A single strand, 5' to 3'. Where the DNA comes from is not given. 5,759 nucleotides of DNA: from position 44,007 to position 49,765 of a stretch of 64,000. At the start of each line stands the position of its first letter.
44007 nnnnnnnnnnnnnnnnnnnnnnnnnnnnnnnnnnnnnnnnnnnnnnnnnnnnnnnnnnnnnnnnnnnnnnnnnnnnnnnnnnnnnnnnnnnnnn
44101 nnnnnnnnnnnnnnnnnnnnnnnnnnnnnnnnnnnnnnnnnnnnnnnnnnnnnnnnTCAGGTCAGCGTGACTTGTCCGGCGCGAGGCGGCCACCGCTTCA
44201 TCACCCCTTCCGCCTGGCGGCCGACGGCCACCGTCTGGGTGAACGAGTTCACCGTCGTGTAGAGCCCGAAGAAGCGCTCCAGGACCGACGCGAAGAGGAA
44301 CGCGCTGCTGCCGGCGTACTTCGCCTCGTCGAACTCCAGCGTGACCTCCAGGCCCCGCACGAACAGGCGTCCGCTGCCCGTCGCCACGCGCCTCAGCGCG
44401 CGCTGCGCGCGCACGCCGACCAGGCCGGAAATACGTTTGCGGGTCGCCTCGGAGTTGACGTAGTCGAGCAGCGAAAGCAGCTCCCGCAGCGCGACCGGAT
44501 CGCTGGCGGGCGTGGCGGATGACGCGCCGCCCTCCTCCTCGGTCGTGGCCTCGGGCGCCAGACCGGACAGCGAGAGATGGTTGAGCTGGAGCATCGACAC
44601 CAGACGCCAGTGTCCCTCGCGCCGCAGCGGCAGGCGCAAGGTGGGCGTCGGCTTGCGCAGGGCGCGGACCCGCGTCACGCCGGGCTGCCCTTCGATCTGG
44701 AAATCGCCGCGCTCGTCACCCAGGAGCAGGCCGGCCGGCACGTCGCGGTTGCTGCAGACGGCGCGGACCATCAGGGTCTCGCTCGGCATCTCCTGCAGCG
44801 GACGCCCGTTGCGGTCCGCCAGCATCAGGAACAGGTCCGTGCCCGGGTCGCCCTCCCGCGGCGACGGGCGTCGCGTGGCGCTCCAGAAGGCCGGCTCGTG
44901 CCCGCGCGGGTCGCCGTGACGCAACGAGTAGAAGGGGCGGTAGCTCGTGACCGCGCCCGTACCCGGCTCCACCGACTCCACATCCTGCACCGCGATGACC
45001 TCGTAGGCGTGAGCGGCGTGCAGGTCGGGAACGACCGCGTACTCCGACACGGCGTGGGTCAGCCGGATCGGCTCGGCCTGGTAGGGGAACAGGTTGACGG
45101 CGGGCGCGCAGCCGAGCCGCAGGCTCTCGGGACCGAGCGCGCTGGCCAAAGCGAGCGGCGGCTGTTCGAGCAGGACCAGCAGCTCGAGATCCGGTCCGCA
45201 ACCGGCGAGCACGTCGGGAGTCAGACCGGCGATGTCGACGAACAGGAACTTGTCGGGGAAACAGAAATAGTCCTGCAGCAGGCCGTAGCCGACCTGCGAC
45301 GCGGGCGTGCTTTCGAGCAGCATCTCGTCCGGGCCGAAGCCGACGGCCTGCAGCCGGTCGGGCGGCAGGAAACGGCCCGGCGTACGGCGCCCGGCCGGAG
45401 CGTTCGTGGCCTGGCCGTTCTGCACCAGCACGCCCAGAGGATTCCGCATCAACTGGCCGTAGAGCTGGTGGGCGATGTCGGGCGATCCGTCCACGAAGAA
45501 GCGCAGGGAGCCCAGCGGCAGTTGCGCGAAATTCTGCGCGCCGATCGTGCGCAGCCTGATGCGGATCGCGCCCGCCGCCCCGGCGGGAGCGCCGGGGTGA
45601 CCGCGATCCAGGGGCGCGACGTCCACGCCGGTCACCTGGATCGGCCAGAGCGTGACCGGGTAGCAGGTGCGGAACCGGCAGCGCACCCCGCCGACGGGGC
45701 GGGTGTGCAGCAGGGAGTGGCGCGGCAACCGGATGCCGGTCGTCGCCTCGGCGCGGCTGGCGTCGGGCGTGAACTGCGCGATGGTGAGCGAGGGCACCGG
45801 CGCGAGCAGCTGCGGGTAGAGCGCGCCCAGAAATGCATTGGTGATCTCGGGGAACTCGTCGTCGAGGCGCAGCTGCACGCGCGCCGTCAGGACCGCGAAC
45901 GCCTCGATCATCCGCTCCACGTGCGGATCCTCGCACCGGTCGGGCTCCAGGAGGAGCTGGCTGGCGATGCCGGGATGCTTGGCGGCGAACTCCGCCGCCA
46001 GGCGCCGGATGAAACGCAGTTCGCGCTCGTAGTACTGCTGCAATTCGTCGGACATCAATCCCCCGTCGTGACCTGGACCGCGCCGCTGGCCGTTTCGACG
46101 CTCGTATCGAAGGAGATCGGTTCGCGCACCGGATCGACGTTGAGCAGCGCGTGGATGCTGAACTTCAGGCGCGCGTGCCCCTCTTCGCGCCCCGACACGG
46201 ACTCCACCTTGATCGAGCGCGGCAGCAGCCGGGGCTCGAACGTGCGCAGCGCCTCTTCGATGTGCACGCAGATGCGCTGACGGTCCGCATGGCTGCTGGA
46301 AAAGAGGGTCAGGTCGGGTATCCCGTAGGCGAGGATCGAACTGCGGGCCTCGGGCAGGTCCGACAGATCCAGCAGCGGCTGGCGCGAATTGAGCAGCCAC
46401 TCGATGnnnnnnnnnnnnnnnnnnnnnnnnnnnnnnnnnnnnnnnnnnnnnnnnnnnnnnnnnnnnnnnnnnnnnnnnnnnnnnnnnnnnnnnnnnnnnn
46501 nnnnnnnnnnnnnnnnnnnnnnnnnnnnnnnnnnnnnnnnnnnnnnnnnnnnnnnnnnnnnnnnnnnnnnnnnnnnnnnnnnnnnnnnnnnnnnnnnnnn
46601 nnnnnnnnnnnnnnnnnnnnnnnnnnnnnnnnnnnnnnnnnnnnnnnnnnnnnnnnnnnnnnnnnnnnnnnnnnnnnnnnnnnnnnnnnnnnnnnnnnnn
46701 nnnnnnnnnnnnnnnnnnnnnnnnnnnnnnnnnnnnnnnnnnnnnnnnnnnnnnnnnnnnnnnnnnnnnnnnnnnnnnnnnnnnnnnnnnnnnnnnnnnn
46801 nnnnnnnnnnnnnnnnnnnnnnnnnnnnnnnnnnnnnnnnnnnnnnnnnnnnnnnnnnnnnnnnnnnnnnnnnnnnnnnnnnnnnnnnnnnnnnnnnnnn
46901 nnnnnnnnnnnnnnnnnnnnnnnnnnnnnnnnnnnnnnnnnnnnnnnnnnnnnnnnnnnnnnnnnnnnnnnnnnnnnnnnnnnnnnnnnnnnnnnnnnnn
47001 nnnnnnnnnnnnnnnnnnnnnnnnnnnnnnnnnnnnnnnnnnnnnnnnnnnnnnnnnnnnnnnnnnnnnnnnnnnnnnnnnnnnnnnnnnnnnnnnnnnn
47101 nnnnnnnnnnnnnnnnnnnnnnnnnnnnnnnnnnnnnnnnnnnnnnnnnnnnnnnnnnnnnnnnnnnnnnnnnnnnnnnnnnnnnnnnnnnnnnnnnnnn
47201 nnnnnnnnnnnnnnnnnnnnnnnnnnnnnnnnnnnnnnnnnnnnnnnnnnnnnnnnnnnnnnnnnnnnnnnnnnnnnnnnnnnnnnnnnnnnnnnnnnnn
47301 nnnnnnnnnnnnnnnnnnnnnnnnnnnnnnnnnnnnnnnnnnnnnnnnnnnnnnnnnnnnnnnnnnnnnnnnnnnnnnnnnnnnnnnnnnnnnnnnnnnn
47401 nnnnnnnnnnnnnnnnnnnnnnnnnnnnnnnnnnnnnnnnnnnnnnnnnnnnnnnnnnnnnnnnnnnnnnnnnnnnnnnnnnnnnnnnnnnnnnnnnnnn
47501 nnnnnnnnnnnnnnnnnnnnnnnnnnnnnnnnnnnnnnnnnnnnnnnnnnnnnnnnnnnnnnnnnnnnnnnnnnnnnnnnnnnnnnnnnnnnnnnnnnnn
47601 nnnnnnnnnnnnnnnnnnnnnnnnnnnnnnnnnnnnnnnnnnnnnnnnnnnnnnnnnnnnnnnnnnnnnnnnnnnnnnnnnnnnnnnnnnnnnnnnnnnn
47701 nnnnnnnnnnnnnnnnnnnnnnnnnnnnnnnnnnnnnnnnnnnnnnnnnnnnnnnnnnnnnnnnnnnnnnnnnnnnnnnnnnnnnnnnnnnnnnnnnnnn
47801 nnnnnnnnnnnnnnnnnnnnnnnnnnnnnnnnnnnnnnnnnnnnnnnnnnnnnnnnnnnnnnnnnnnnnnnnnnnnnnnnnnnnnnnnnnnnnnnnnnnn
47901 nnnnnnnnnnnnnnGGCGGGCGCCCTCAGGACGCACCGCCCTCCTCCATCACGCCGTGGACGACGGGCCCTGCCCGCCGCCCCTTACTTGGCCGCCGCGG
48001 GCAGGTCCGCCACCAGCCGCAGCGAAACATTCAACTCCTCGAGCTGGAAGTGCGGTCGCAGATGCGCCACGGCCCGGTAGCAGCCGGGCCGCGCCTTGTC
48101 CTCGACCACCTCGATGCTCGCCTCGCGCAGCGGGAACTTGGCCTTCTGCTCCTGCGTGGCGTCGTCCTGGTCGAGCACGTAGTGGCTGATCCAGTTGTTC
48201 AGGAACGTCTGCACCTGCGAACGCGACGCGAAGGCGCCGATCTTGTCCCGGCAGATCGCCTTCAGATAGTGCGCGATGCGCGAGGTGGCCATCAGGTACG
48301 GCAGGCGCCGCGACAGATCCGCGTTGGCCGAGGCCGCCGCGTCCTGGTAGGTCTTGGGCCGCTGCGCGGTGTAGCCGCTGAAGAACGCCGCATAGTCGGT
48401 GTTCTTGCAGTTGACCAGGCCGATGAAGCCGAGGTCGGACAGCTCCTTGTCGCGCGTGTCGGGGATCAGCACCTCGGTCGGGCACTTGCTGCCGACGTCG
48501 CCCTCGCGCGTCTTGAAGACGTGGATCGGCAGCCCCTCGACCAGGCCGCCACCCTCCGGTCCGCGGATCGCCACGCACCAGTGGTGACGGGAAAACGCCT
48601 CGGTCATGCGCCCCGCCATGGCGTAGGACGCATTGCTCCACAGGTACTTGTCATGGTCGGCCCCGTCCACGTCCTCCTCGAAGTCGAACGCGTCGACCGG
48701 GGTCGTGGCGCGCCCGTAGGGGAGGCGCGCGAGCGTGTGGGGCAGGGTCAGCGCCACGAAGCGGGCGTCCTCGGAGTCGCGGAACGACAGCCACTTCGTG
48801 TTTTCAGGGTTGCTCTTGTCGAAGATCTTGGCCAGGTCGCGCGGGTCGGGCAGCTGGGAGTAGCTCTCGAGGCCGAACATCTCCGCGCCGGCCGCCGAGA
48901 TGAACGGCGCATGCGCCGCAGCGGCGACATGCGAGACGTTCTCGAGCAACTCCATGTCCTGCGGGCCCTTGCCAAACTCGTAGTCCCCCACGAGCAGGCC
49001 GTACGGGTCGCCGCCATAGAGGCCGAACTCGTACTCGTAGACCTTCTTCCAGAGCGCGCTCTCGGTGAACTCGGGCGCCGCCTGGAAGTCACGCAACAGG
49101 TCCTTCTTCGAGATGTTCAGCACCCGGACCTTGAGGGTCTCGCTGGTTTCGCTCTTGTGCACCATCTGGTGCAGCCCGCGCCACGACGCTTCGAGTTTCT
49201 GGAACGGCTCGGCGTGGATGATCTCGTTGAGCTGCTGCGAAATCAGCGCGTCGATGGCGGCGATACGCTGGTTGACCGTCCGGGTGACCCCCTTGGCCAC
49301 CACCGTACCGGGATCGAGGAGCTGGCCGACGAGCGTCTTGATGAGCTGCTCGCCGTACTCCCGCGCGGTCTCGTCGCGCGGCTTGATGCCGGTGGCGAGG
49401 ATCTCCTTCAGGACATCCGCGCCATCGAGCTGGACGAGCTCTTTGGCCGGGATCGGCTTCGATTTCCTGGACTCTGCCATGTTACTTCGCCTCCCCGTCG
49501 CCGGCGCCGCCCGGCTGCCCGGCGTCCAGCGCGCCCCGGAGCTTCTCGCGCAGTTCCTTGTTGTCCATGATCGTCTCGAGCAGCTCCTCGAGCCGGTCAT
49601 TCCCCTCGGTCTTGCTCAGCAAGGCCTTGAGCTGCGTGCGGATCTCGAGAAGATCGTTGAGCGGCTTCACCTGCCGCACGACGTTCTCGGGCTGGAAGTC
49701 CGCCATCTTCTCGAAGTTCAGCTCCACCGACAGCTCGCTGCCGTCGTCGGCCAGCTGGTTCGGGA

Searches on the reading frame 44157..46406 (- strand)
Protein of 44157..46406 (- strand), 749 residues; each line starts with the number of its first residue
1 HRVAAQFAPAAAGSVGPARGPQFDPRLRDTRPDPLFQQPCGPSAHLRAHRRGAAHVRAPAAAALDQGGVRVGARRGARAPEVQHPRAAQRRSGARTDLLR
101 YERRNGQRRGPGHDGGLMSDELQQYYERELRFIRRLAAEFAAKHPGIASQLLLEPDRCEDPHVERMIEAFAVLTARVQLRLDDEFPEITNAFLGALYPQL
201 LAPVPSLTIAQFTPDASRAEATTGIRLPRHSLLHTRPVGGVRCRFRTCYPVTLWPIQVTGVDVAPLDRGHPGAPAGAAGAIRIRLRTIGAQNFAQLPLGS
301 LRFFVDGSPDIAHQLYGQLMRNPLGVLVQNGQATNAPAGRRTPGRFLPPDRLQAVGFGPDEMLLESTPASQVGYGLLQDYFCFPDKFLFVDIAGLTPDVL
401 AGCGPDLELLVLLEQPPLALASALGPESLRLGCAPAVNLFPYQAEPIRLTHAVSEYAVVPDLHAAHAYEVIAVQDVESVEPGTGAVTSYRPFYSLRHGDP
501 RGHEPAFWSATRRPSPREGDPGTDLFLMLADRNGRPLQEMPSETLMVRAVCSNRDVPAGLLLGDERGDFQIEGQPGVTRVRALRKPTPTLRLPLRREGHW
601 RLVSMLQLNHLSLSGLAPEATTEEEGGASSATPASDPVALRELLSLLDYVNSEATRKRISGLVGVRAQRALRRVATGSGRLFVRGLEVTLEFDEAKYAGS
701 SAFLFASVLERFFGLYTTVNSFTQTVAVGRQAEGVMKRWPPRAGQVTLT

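Call 24: search_protein_families(library=pfam, proteins=[window:44157-46406:-], max_evalue=0.001)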
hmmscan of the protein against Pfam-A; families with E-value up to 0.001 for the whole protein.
window:44157-46406:- (749 aa): 1 family
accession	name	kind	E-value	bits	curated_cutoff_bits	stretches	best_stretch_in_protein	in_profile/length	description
PF05947.17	T6SS_TssF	-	4.1e-199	663.5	25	1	118-745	1-607/608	Type VI secretion system, TssF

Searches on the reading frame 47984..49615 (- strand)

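Call 24: search_protein_families(library=pfam, proteins=[window:47984-49615:-], max_evalue=0.001)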
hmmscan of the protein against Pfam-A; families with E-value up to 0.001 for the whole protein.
window:47984-49615:- (543 aa): 2 families
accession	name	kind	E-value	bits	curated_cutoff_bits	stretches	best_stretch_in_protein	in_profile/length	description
PF05943.17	VipB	-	5.6e-127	423.4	27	1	116-418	2-301/301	EvpB/VC_A0108, tail sheath N-terminal domain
PF18945.5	VipB_2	-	1.6e-43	147.9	27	1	428-538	2-112/112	EvpB/VC_A0108, tail sheath gpW/gp25-like domain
